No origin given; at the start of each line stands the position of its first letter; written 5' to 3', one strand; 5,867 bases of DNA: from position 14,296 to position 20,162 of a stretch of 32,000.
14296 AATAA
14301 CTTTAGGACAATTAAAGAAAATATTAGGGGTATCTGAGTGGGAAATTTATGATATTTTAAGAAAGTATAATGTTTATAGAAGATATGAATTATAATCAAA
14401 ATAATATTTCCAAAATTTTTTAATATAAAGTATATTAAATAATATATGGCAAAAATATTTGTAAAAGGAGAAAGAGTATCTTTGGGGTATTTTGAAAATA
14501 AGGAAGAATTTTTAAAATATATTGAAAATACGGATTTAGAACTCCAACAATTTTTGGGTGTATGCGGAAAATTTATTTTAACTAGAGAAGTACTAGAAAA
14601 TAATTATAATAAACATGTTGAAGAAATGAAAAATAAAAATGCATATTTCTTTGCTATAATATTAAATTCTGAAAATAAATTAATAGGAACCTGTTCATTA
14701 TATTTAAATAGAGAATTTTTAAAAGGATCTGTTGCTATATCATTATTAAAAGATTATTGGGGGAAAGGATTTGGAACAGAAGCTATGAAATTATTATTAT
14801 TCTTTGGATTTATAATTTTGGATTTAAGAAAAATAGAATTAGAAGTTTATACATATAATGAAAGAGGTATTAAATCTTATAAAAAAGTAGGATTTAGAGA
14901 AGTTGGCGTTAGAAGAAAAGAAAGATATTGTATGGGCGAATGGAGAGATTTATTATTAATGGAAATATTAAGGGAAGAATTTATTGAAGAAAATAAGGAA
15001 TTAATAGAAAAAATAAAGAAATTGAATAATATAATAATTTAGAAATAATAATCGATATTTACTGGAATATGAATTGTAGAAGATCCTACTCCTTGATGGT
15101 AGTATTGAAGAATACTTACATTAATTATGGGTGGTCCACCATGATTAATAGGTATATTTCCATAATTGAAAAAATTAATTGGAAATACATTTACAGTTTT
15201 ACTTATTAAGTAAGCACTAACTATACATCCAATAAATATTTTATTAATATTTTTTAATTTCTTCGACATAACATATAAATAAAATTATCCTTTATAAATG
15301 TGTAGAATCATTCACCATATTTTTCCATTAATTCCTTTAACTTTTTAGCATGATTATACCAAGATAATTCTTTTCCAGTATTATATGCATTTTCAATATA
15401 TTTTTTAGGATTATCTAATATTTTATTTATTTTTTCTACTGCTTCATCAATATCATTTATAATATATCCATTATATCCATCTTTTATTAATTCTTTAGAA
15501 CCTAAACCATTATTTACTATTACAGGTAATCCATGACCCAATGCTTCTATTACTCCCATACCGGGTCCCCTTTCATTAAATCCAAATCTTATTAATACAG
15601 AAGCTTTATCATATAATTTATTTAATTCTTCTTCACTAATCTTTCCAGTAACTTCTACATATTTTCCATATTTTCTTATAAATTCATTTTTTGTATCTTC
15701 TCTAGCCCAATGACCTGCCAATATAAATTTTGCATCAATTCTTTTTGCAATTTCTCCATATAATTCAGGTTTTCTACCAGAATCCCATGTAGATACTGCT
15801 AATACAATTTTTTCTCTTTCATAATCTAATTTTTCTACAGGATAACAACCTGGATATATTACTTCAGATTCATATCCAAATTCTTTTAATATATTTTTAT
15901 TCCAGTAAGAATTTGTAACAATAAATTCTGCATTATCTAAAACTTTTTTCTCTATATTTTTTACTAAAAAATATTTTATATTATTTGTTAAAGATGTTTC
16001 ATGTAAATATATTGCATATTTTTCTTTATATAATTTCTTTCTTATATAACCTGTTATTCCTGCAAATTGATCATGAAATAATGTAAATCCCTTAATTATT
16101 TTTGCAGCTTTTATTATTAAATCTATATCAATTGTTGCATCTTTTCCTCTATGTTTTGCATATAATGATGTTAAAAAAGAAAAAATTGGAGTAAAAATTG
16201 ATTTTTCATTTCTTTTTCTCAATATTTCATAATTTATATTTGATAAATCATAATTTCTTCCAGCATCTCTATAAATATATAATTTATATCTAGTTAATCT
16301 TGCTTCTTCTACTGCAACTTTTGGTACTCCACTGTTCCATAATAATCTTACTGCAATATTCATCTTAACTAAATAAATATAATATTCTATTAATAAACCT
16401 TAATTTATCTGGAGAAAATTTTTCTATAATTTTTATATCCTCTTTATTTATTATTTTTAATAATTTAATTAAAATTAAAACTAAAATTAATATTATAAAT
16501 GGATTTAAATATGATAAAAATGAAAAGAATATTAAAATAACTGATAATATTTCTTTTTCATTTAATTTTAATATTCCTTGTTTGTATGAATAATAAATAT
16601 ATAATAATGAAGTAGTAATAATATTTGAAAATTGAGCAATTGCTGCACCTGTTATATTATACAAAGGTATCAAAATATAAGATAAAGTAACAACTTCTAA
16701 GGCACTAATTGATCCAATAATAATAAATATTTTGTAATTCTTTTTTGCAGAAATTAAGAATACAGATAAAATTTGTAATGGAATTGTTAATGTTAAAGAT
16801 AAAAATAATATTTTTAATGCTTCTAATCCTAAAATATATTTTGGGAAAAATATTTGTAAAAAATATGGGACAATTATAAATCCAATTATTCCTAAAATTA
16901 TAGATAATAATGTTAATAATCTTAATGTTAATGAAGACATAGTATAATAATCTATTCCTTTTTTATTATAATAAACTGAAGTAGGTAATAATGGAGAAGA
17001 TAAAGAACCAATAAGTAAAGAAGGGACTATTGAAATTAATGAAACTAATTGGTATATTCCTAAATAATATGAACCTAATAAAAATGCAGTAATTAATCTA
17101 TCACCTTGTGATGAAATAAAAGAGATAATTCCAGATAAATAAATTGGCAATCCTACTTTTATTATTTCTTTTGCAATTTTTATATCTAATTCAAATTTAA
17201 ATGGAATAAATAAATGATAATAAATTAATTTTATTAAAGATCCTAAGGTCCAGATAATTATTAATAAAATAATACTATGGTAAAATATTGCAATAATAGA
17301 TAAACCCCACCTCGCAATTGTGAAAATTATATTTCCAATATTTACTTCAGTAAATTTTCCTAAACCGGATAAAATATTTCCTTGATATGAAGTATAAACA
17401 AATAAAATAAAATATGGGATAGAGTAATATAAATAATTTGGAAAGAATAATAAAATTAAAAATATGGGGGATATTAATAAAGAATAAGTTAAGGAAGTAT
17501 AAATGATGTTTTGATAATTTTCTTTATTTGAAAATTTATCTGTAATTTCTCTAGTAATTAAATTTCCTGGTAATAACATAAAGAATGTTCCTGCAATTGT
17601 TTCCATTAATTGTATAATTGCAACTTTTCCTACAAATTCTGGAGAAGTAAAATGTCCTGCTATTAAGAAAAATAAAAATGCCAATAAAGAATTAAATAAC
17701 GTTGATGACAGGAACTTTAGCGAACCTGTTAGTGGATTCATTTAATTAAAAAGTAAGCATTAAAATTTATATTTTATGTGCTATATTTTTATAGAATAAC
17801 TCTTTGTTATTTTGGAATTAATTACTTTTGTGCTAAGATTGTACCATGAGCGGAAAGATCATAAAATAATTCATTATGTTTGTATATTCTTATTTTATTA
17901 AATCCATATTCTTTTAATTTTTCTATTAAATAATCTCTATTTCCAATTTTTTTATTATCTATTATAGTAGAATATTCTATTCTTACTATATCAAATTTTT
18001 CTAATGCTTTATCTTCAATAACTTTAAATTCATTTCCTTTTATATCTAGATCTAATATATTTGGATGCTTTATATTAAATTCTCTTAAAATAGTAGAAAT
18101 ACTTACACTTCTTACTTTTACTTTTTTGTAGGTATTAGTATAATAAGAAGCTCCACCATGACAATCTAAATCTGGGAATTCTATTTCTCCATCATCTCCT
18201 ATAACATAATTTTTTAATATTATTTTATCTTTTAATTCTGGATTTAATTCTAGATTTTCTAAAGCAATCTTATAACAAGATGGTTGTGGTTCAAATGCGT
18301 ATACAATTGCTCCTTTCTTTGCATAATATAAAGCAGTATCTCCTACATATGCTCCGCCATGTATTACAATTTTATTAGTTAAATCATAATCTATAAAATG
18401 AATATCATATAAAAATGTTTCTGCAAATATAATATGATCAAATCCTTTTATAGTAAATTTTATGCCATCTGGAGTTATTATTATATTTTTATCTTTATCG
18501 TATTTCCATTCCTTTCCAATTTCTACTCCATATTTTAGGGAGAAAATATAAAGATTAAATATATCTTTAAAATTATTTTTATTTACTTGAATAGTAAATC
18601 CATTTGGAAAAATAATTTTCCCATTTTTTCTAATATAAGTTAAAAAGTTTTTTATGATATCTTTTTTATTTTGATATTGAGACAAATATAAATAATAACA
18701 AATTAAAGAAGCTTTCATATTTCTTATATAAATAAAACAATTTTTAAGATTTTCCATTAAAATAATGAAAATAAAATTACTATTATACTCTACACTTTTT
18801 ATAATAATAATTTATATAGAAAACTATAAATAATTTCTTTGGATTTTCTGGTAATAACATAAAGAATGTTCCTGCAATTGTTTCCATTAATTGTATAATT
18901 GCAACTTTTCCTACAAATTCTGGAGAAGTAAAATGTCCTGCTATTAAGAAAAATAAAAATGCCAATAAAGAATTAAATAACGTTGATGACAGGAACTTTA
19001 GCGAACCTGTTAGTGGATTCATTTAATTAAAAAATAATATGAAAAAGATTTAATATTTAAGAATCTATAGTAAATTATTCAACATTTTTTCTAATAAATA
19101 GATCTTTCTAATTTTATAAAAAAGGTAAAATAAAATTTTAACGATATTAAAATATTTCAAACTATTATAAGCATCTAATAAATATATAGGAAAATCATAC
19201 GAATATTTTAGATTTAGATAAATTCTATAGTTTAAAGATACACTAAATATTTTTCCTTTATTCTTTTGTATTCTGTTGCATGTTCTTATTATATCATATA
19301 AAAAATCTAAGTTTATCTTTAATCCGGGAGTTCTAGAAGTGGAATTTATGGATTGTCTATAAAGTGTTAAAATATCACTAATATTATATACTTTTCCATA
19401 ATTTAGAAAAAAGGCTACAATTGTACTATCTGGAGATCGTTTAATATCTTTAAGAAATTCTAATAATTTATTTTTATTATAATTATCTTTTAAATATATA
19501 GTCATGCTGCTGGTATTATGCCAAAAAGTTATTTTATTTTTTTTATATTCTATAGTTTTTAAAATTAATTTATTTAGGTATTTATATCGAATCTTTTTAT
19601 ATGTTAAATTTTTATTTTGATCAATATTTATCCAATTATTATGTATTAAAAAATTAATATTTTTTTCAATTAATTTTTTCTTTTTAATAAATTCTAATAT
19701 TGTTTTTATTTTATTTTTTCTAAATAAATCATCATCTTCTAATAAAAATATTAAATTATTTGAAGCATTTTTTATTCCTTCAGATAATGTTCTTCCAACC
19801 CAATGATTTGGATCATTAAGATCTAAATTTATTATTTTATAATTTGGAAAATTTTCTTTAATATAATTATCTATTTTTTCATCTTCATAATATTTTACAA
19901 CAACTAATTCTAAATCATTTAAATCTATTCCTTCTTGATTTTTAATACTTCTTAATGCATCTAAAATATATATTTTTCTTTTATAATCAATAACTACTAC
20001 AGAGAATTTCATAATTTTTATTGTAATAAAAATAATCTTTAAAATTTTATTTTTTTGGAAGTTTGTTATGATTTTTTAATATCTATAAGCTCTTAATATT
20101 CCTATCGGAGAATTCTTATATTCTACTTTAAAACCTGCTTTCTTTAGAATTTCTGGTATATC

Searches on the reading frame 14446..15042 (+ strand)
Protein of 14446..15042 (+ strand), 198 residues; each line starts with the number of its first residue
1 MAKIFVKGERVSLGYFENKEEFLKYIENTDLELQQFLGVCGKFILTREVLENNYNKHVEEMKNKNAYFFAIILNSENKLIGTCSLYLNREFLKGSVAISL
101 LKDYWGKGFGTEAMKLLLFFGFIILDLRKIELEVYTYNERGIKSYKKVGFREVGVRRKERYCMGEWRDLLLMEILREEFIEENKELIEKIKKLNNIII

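Call 3: search_protein_families(library=pfam, proteins=[window:14446-15042:+], max_evalue=0.1)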
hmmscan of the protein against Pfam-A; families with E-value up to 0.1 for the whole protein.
window:14446-15042:+ (198 aa): 5 families
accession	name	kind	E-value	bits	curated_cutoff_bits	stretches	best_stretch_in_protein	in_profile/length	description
PF13302.13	Acetyltransf_3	-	8.1e-16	59.4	25.4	1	29-151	20-138/138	Acetyltransferase (GNAT) domain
PF00583.31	Acetyltransf_1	-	5.3e-11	43.2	20.7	1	62-150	29-116/116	Acetyltransferase (GNAT) family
PF13508.13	Acetyltransf_7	-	2.4e-05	25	27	1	72-152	7-84/84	Acetyltransferase (GNAT) domain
PF13420.13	Acetyltransf_4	-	0.0021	18.5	24.3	1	54-169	37-153/155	Acetyltransferase (GNAT) domain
PF13673.13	Acetyltransf_10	-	0.012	16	23.6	1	56-160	20-117/128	Acetyltransferase (GNAT) domain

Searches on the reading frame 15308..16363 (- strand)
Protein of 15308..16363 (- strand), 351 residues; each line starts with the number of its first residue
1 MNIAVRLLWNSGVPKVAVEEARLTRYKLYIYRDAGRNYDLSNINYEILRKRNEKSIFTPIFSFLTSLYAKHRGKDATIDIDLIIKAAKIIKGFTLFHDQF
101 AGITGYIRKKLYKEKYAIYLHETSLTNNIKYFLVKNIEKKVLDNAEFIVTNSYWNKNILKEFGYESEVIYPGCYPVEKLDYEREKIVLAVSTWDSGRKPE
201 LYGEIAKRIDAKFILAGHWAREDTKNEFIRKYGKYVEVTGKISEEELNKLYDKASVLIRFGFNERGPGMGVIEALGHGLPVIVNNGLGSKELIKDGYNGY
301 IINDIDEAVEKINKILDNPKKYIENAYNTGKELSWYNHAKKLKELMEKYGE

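Call 3: search_protein_families(library=pfam, proteins=[window:15308-16363:-], max_evalue=0.1)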
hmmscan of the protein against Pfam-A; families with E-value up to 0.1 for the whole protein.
window:15308-16363:- (351 aa): 5 families
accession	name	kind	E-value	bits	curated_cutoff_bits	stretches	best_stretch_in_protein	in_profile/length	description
PF00534.26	Glycos_transf_1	-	4.8e-18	65.7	26.4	1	202-327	33-170/172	Glycosyl transferases group 1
PF13692.12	Glyco_trans_1_4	-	1.8e-15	57.9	27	1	205-318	27-142/142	Glycosyl transferases group 1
PF13524.12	Glyco_trans_1_2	-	1.3e-06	28.8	25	1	207-322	10-118/144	Glycosyl transferase-like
PF13439.12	Glyco_transf_4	-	6.1e-05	23.5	28.5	1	77-172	55-165/170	Glycosyltransferase Family 4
PF20706.3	GT4-conflict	-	0.0029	17.1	26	1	243-341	271-384/385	Family 4 Glycosyltransferase in conflict systems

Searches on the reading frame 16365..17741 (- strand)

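Call 8: search_protein_families(library=pfam, proteins=[window:16365-17741:-], max_evalue=0.001)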
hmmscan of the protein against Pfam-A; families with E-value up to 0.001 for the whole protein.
window:16365-17741:- (458 aa): 2 families
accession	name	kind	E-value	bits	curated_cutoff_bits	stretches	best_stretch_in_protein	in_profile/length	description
PF01943.22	Polysacc_synt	-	3.7e-11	43.4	28.2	1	10-255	8-270/274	Polysaccharide biosynthesis protein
PF13440.11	Polysacc_synt_3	-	2e-05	24.4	23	1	116-299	97-284/293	Polysaccharide biosynthesis protein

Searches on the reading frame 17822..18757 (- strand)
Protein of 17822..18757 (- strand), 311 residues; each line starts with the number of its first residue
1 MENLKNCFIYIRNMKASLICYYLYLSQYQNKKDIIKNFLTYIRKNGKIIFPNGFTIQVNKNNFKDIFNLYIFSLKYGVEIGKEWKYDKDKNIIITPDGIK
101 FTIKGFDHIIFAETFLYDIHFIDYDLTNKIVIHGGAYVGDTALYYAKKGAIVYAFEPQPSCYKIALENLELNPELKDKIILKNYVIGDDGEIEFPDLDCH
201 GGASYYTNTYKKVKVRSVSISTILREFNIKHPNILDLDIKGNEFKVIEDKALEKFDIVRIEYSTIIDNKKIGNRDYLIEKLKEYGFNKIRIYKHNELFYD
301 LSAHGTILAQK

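Call 8: search_protein_families(library=pfam, proteins=[window:17822-18757:-], max_evalue=0.001)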
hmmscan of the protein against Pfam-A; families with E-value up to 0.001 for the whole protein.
window:17822-18757:- (311 aa): 1 family
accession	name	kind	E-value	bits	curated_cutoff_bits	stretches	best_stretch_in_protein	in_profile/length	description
PF05050.19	Methyltransf_21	-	2.5e-17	64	22.7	1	135-286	3-171/173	Methyltransferase FkbM domain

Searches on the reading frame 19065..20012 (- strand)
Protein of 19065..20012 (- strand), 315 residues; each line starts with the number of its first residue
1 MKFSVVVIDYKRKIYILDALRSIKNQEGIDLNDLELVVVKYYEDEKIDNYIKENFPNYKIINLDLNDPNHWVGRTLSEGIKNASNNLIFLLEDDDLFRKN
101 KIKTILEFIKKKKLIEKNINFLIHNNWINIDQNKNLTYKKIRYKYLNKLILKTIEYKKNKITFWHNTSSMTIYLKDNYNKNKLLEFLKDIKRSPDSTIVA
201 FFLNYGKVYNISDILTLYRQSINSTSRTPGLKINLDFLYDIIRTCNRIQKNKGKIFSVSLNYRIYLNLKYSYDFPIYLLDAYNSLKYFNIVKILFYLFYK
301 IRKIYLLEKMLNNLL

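Call 8: search_protein_families(library=pfam, proteins=[window:19065-20012:-], max_evalue=0.001)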
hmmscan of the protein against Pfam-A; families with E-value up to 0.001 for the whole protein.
window:19065-20012:- (315 aa): 2 families
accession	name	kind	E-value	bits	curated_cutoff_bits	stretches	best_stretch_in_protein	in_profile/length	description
PF00535.33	Glycos_transf_2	-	2.9e-09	37.5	23.3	1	4-115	1-110/168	Glycosyl transferase family 2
PF13641.12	Glyco_tranf_2_3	-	0.00033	21.2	27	1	3-112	3-114/230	Glycosyltransferase like family 2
